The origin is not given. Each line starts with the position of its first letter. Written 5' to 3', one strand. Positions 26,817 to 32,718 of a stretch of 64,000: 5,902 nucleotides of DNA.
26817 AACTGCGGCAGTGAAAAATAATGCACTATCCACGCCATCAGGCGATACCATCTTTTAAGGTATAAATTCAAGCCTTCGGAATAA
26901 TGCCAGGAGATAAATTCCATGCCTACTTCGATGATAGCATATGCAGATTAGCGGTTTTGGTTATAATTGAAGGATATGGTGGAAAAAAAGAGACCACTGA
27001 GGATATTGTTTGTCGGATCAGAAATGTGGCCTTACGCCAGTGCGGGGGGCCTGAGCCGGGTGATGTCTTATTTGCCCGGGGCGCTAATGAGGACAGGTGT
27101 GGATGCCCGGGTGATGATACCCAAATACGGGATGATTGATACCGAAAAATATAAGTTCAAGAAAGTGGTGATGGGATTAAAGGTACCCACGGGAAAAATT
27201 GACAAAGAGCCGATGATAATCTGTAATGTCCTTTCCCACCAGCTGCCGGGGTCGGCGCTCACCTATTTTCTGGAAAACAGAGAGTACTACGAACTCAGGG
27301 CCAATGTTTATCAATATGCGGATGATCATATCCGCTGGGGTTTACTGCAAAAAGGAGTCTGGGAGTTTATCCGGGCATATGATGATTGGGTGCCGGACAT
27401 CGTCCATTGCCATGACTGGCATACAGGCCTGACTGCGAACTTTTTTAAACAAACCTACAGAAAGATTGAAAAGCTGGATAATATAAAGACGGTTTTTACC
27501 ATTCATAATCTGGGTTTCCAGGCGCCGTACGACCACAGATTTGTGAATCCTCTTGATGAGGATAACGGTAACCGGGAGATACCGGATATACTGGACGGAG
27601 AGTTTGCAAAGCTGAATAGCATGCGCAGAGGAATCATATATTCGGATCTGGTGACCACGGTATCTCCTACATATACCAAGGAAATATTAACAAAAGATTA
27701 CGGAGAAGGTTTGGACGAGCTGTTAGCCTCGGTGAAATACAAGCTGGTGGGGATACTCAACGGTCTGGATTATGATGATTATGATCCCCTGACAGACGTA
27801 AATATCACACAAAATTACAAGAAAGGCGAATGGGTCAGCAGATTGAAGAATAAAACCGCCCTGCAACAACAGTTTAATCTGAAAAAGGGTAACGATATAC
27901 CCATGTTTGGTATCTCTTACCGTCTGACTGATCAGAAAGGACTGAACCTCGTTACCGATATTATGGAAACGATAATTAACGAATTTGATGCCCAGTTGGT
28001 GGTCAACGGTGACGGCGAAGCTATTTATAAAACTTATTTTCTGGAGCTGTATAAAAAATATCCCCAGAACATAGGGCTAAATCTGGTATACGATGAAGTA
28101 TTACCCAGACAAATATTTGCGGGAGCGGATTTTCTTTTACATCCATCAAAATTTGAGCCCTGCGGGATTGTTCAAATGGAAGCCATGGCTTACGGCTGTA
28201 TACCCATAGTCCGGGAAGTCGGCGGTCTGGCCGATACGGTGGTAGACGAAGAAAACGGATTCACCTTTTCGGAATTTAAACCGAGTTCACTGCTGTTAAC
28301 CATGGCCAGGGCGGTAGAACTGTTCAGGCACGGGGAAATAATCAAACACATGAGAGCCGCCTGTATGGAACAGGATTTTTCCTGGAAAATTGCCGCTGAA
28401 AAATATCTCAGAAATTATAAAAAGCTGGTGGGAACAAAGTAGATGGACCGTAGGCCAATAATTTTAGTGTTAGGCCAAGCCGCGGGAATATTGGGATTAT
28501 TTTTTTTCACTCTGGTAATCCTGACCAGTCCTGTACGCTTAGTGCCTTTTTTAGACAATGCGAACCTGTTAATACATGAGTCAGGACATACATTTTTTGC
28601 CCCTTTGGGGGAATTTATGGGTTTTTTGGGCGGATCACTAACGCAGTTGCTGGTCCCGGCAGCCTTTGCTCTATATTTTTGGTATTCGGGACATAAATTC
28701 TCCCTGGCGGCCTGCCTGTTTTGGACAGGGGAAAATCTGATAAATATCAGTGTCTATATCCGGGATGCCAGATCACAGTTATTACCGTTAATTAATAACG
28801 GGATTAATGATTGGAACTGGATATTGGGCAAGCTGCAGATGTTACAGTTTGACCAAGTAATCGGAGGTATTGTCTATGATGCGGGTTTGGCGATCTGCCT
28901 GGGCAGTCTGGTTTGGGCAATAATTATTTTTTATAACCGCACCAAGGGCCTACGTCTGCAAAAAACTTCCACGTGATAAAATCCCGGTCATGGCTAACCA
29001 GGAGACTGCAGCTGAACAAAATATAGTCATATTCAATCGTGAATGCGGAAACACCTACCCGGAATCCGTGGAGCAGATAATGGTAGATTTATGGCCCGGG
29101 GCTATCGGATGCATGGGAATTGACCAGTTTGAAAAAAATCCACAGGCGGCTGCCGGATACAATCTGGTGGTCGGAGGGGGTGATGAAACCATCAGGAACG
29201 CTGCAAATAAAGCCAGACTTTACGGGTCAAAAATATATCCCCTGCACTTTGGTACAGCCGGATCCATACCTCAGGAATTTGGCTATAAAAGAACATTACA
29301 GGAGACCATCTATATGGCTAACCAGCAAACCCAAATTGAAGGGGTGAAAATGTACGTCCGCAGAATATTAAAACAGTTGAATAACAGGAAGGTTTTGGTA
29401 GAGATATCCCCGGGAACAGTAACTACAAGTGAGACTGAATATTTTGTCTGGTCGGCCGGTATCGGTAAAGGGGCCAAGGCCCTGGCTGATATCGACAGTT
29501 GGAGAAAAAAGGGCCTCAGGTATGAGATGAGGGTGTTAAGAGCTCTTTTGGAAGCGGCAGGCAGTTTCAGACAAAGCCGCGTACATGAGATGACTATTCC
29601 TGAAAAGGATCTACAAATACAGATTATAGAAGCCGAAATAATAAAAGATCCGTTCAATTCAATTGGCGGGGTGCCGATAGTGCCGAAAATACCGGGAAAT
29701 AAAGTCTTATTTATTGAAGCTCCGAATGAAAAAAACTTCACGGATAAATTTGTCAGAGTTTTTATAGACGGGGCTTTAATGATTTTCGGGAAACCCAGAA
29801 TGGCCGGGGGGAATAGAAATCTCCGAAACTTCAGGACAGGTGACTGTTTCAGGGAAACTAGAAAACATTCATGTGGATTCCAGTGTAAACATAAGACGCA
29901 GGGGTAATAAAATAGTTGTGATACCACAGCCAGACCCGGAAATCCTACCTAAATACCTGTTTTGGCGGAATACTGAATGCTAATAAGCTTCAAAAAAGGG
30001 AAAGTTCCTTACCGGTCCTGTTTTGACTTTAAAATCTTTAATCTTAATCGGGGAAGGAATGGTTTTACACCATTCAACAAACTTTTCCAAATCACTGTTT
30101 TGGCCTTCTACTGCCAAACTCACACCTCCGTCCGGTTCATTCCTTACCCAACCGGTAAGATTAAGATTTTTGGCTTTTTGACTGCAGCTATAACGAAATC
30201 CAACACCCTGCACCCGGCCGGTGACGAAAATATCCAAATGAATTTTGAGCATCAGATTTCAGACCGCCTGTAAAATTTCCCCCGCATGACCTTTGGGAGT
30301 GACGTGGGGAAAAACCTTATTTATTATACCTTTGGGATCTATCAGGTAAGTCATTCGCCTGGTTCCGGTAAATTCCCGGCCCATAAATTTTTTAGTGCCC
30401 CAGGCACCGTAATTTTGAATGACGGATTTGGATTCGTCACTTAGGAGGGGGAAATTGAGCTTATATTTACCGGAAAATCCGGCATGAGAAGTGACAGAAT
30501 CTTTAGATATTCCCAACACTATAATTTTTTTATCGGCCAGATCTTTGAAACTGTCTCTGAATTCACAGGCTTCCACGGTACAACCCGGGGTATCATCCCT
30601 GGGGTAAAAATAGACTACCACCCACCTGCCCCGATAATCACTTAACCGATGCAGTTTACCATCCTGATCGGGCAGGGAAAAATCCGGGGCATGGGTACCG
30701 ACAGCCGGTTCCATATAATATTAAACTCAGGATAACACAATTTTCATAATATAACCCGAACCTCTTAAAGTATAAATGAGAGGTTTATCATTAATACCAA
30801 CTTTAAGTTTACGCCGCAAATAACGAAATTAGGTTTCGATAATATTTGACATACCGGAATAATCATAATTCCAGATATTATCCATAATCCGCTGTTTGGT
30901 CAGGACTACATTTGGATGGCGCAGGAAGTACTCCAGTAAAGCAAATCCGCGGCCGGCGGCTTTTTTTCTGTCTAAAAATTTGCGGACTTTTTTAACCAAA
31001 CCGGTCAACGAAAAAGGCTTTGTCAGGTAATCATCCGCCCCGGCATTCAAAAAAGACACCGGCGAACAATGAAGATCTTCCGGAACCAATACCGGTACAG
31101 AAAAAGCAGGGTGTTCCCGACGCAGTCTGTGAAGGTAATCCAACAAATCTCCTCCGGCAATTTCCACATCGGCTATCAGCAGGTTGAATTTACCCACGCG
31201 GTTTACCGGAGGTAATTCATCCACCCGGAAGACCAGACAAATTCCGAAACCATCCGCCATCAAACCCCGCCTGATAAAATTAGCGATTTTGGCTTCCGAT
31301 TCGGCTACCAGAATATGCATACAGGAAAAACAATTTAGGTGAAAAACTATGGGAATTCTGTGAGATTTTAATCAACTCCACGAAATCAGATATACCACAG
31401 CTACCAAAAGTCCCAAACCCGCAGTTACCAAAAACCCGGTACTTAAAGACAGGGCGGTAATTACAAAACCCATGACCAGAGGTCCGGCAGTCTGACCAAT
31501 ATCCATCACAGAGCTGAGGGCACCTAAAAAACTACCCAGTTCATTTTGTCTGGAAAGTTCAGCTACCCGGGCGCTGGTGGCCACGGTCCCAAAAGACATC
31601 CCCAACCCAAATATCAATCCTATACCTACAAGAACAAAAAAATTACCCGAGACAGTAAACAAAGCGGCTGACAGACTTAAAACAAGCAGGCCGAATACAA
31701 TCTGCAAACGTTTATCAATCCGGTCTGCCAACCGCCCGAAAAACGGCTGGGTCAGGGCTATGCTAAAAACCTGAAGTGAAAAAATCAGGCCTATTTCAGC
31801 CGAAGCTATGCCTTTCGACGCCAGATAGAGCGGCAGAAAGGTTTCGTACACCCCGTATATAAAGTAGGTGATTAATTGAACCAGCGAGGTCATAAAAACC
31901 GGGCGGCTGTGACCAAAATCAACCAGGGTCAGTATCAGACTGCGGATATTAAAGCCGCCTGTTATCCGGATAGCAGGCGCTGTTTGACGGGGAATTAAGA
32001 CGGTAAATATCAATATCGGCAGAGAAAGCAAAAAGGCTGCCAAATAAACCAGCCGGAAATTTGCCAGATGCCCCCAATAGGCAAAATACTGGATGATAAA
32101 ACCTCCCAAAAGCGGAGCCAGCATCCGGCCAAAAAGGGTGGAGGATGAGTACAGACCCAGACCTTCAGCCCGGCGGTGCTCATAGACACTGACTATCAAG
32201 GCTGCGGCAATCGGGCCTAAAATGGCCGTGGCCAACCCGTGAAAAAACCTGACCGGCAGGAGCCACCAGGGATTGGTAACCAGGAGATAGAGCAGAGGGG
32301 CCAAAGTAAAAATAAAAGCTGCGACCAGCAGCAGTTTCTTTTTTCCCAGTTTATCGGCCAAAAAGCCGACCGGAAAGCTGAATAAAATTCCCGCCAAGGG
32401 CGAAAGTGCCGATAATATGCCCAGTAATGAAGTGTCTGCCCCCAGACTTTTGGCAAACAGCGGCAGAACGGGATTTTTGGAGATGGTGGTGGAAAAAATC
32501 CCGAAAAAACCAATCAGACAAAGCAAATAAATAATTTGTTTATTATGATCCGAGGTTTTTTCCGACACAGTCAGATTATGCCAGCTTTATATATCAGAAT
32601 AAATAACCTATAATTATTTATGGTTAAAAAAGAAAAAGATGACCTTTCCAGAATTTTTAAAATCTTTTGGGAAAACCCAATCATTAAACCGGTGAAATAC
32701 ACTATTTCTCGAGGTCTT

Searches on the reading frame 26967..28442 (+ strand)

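Call 92: search_protein_families(library=pfam, proteins=[window:26967-28442:+], max_evalue=0.00001)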
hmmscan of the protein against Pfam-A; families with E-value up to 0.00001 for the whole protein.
window:26967-28442:+ (491 aa): 4 families
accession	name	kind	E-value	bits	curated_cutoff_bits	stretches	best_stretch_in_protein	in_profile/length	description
PF08323.17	Glyco_transf_5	-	1.2e-61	209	22.7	1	12-254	1-238/239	Starch synthase catalytic domain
PF00534.26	Glycos_transf_1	-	1.3e-15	57.8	26.4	1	303-449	7-155/172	Glycosyl transferases group 1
PF13692.12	Glyco_trans_1_4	-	2e-13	51.2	27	1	319-444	9-134/142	Glycosyl transferases group 1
PF13439.12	Glyco_transf_4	-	3.1e-06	27.8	28.5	0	123-241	53-148/170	Glycosyltransferase Family 4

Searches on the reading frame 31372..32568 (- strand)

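Call 92: search_protein_families(library=pfam, proteins=[window:31372-32568:-], max_evalue=0.00001)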
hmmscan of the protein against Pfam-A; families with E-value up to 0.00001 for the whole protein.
window:31372-32568:- (398 aa): 5 families
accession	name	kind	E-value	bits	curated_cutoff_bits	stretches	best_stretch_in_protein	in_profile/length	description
PF07690.21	MFS_1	-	2.7e-52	178.3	33.4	2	17-253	2-233/347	Major Facilitator Superfamily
PF12832.13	MFS_1_like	-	2.1e-18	67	25.2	2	13-162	214-365/373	MFS_1 like family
PF05977.19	MFS_3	-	7.7e-10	38.3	27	1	41-206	39-207/524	Transmembrane secretion effector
PF00083.30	Sugar_tr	-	2.2e-09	37.2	22.3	0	20-193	17-192/452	Sugar (and other) transporter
PF01306.25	LacY_symp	-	7.2e-06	25.5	24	0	226-395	11-186/413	LacY proton/sugar symporter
